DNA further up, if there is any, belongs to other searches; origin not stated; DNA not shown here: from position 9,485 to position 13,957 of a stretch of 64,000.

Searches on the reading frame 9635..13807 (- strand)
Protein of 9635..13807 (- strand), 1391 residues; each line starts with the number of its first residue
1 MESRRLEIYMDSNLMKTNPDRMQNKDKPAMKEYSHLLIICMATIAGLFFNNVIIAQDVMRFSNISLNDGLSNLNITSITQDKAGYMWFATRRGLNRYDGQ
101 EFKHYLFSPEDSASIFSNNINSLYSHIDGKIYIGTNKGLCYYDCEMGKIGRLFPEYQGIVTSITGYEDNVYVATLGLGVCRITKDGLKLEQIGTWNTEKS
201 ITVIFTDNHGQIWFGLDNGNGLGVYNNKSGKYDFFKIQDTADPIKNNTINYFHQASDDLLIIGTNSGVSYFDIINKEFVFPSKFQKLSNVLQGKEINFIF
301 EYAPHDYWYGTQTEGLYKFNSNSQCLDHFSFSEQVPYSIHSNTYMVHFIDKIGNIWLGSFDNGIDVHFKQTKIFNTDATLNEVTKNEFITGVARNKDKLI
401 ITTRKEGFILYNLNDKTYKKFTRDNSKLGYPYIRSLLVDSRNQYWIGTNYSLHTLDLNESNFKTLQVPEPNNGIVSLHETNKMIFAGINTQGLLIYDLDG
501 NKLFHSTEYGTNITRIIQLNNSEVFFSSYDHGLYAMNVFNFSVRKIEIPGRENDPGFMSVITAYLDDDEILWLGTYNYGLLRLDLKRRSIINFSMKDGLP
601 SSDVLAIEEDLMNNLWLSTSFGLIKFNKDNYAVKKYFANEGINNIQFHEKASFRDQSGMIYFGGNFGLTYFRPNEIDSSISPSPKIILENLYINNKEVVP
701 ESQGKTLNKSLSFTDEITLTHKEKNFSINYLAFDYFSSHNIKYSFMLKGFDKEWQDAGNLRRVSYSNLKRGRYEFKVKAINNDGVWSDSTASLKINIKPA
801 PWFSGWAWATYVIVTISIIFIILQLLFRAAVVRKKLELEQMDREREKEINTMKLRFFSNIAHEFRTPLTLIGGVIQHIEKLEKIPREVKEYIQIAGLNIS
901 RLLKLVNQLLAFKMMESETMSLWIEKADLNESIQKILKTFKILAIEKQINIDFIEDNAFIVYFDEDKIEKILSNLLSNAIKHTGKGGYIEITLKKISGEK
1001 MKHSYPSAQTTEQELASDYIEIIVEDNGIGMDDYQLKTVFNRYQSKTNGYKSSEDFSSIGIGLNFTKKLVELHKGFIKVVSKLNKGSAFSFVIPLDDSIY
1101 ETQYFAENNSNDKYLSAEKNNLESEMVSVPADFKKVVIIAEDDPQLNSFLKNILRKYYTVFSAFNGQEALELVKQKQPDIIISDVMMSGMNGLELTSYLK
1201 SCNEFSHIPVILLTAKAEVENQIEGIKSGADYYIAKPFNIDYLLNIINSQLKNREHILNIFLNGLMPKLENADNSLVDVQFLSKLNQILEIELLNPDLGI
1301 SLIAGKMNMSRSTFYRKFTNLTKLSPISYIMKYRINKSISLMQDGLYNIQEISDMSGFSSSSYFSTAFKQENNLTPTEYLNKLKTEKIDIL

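Call 24: search_protein_families(library=pfam, proteins=[window:9635-13807:-], max_evalue=0.0001)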
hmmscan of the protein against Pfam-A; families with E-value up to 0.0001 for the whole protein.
window:9635-13807:- (1391 aa): 8 families
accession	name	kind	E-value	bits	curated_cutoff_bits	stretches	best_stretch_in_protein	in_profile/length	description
PF00072.30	Response_reg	-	1.5e-26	93.2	30.2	1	1137-1247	1-110/111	Response regulator receiver domain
PF07494.17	Reg_prop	-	2.4e-21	73.5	20.4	0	69-91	1-23/24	Two component regulator propeller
PF02518.31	HATPase_c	-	4.5e-20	72.6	26.4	1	964-1096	2-110/111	Histidine kinase-, DNA gyrase B-, and HSP90-like ATPase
PF07495.19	Y_Y_Y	-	2.5e-19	69.4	26.6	1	734-798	1-65/65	Y_Y_Y domain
PF12833.13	HTH_18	-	4.4e-17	62.6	33.6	1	1303-1381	1-79/80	Helix-turn-helix domain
PF00165.29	HTH_AraC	-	8.3e-13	48.6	26.6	1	1348-1381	10-42/42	Bacterial regulatory helix-turn-helix proteins, AraC family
PF00512.31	HisKA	-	7.4e-12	45.6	26.9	1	853-917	2-65/66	His Kinase A (phospho-acceptor) domain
PF23198.2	PDE8A_N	-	9.9e-05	22.7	29.6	0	1133-1221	10-99/147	PDE8A-like, N-terminal domain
